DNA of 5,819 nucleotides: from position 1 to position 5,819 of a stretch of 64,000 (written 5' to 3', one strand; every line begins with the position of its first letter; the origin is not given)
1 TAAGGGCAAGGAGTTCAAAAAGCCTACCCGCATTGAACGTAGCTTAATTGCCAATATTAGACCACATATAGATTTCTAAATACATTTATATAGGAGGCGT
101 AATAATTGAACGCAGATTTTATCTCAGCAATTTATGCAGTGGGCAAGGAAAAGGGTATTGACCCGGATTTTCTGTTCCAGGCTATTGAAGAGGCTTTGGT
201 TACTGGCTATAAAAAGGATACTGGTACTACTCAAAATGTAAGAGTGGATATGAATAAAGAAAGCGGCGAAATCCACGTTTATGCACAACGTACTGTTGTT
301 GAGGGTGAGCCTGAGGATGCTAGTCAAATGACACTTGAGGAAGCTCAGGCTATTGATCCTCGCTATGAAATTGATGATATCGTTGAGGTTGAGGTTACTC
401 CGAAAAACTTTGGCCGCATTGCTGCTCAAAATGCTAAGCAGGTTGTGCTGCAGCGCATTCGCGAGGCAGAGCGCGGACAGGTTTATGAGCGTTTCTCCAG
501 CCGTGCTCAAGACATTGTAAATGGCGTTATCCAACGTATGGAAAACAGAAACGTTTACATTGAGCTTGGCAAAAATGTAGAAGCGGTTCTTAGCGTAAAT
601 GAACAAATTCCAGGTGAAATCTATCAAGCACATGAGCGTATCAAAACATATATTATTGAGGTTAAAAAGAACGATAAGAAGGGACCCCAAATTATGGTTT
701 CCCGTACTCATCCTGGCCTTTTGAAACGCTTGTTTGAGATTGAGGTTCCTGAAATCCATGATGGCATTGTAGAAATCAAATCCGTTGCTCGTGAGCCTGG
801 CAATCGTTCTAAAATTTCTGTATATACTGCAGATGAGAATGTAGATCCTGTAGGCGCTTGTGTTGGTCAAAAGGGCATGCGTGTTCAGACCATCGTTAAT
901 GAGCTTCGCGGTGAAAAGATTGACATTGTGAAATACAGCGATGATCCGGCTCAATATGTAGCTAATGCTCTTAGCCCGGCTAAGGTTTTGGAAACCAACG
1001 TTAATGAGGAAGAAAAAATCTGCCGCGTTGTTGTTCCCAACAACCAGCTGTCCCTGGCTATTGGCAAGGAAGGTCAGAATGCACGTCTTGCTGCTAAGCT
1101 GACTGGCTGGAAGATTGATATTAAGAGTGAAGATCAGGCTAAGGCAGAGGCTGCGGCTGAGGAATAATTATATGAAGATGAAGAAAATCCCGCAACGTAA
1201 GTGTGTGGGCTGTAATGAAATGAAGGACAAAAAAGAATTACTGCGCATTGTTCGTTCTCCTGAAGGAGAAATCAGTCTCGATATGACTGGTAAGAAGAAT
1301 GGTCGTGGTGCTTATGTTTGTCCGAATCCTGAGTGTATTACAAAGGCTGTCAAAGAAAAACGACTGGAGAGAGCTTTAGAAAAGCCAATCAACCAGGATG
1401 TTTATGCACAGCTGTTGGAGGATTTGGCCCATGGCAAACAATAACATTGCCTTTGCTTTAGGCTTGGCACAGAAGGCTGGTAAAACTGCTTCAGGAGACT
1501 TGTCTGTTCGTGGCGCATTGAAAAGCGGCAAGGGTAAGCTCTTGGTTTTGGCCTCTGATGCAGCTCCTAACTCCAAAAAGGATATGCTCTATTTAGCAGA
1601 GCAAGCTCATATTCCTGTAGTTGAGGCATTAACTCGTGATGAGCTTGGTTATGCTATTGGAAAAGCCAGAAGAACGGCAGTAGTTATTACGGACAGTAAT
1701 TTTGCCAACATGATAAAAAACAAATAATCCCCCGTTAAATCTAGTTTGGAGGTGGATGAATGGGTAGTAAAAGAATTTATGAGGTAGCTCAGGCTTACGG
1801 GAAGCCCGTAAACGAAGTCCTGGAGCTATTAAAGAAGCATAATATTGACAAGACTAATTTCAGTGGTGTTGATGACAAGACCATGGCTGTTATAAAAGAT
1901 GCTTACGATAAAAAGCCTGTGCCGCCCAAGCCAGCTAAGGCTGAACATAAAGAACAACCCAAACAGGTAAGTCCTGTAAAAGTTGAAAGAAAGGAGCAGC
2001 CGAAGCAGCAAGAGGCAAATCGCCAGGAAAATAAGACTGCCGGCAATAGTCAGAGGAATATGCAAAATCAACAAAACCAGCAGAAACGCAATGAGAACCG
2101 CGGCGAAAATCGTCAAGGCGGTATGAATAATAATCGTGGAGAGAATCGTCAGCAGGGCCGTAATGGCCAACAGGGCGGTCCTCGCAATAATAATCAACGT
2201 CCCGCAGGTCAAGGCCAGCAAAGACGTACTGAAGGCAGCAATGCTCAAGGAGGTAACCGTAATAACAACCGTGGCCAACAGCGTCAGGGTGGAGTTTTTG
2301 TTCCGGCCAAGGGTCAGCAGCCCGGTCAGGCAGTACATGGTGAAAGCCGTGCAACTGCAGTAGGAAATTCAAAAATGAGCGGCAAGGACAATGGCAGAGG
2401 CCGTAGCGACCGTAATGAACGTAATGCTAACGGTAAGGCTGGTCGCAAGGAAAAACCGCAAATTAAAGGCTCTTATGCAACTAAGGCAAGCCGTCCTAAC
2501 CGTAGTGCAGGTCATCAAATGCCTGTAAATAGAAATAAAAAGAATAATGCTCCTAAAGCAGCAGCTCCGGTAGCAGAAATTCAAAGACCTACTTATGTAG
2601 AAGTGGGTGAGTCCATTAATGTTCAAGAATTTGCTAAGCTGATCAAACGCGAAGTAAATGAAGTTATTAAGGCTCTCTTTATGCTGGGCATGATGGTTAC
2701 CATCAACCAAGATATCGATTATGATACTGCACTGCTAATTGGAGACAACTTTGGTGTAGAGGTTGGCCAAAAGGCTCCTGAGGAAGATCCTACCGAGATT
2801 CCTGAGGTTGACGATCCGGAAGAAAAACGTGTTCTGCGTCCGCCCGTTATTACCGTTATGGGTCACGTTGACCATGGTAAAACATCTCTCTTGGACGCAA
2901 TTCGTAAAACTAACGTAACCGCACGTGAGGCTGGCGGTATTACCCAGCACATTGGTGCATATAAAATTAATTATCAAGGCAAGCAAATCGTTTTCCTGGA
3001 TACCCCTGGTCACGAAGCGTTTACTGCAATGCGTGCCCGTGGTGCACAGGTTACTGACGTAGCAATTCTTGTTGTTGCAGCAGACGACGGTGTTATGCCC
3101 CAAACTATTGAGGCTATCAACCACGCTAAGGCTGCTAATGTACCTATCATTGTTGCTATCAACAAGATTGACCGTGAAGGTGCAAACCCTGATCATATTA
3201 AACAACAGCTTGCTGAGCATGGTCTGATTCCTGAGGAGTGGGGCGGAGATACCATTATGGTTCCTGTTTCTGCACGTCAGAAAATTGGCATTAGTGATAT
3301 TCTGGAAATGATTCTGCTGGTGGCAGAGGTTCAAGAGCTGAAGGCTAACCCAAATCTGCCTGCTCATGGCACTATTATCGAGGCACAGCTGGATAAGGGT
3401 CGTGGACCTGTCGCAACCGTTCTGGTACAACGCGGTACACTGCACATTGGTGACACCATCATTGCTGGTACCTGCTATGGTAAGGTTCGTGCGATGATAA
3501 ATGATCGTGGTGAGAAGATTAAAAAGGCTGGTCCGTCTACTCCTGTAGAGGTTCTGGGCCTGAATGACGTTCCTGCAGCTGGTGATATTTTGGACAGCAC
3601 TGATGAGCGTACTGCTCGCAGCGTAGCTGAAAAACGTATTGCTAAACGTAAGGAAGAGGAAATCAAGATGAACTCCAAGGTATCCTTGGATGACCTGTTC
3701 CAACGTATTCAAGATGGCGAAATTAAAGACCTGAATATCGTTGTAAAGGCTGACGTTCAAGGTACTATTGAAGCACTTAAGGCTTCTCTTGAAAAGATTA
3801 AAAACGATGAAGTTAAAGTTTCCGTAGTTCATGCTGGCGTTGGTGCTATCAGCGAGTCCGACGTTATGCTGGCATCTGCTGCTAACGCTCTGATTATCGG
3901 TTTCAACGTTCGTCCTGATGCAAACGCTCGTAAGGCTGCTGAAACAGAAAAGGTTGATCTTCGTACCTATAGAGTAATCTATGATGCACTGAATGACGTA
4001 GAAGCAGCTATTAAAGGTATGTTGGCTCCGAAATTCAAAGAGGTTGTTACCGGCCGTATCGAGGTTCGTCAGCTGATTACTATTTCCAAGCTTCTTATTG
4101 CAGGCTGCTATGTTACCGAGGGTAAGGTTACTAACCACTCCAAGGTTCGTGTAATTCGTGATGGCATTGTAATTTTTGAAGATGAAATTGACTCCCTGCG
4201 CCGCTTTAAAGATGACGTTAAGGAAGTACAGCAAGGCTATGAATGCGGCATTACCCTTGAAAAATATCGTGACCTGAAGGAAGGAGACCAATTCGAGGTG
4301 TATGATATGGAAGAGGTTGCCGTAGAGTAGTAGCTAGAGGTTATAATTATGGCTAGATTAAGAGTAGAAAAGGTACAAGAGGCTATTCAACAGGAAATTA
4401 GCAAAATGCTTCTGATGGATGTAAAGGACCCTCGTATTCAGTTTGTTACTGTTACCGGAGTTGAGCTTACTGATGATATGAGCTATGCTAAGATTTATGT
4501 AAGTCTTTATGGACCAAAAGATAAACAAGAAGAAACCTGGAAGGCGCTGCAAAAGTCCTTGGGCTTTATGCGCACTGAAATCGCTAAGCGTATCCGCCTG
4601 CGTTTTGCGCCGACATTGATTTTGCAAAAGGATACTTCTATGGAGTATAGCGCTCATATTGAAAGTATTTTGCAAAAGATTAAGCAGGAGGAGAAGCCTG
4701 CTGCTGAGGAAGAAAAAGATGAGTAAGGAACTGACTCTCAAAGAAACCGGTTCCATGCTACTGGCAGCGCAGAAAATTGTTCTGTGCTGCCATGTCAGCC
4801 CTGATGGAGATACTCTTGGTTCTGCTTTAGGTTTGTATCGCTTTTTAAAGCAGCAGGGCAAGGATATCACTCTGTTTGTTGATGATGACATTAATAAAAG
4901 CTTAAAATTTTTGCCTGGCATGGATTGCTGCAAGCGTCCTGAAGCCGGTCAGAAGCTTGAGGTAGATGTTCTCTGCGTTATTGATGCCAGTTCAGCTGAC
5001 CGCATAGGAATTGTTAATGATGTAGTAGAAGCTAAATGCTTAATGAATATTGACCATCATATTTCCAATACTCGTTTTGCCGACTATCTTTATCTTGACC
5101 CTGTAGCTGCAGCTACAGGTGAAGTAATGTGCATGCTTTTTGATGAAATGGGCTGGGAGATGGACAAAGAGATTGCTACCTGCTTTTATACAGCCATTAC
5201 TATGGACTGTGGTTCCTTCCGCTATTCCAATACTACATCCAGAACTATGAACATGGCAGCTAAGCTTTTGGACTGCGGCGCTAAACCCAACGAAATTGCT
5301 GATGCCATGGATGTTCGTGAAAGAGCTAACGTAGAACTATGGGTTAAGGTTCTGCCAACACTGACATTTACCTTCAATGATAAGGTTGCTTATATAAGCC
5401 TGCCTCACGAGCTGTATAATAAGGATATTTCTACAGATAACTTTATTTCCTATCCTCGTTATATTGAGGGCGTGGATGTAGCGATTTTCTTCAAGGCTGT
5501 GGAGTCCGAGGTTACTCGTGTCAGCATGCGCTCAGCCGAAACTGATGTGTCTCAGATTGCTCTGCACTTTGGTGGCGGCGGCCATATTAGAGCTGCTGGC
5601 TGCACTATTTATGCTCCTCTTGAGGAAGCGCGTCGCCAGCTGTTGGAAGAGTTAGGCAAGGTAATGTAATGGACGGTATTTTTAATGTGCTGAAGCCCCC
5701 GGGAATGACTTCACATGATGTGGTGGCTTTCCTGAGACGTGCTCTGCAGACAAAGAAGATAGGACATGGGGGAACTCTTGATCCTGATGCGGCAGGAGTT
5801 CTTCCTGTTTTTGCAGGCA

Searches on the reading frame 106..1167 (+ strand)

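Call 60: search_protein_families(library=pfam, proteins=[window:106-1167:+], max_evalue=0.000001)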
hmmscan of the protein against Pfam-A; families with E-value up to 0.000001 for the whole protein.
window:106-1167:+ (353 aa): 3 families
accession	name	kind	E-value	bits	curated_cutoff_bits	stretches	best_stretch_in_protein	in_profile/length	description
PF08529.16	NusA_N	-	3.1e-42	144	23.8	1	4-123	1-118/119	NusA N-terminal domain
PF13184.12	KH_5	-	1.4e-30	105.6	27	1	231-298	1-68/69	NusA-like KH domain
PF00575.29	S1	-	9.2e-07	29.6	22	0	135-191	5-67/74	S1 RNA binding domain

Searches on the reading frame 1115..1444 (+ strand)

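Call 91: search_protein_families(library=pfam, proteins=[window:1115-1444:+], max_evalue=0.00001)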
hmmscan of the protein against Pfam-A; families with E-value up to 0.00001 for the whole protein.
window:1115-1444:+ (109 aa): 1 family
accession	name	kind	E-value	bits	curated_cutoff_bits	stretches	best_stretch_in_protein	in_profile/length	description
PF04296.18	YlxR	-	1.7e-34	118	26.9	1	28-100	1-73/75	Protein of unknown function (DUF448)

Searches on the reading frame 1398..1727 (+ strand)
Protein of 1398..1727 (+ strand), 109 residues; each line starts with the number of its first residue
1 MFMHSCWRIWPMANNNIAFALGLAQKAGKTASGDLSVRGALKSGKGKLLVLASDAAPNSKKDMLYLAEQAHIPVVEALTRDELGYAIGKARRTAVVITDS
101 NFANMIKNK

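Call 91: search_protein_families(library=pfam, proteins=[window:1398-1727:+], max_evalue=0.00001)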
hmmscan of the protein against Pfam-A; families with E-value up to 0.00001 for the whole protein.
window:1398-1727:+ (109 aa): 1 family
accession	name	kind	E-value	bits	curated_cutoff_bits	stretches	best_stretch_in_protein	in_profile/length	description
PF01248.31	Ribosomal_L7Ae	-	2.3e-13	50.1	22.1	1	17-101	3-88/95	Ribosomal protein L7Ae/L30e/S12e/Gadd45 family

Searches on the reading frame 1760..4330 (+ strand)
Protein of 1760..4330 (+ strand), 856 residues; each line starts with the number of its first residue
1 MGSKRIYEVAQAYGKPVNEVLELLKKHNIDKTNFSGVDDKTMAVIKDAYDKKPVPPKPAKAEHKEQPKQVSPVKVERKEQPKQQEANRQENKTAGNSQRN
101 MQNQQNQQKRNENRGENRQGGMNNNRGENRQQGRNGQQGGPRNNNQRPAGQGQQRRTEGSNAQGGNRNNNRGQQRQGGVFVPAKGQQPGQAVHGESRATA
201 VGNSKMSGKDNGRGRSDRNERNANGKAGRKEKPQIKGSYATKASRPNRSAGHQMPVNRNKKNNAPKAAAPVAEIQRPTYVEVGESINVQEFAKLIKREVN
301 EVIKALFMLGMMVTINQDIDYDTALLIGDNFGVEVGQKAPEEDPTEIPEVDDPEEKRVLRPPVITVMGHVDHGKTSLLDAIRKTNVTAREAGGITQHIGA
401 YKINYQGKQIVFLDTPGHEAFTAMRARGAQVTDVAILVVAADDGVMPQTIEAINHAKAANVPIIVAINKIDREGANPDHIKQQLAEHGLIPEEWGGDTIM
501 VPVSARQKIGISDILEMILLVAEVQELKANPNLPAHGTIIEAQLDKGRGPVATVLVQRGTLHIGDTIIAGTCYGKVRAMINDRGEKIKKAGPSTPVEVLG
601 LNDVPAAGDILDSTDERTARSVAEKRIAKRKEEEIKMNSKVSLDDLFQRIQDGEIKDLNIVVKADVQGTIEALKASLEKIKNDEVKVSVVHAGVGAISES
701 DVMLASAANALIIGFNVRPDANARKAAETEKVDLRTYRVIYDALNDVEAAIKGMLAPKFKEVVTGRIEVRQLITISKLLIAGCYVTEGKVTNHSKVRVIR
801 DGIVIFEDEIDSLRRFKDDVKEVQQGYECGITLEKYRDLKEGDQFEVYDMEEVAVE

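Call 60: search_protein_families(library=pfam, proteins=[window:1760-4330:+], max_evalue=0.000001)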
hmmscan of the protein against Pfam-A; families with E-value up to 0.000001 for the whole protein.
window:1760-4330:+ (856 aa): 5 families
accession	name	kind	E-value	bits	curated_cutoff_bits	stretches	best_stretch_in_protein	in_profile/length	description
PF11987.13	IF-2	-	4.6e-45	152.8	27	1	633-748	2-117/117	Translation-initiation factor 2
PF00009.33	GTP_EFTU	-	2.2e-38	132.2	26.5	1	364-520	6-184/188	Elongation factor Tu GTP binding domain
PF22042.2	EF-G_D2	-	2.2e-32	111.4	27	1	534-612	1-82/84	Elongation factor G domain 2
PF04760.21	IF2_N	-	1.2e-20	73.5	25.3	1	285-334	3-53/53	Translation initiation factor IF-2, N-terminal region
PF01926.29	MMR_HSR1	-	1.6e-12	47.9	21.9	1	364-469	2-113/113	50S ribosome-binding GTPase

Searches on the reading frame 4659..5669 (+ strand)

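Call 60: search_protein_families(library=pfam, proteins=[window:4659-5669:+], max_evalue=0.000001)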
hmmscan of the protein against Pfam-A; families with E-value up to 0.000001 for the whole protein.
window:4659-5669:+ (336 aa): 2 families
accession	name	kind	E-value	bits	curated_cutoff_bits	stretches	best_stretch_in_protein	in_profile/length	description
PF01368.27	DHH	-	4.8e-18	66.1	28.1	1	39-180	1-125/125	DHH family, N-terminal domain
PF02272.25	DHHA1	-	1.8e-09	38.4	25.9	1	242-333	3-97/102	DHHA1 domain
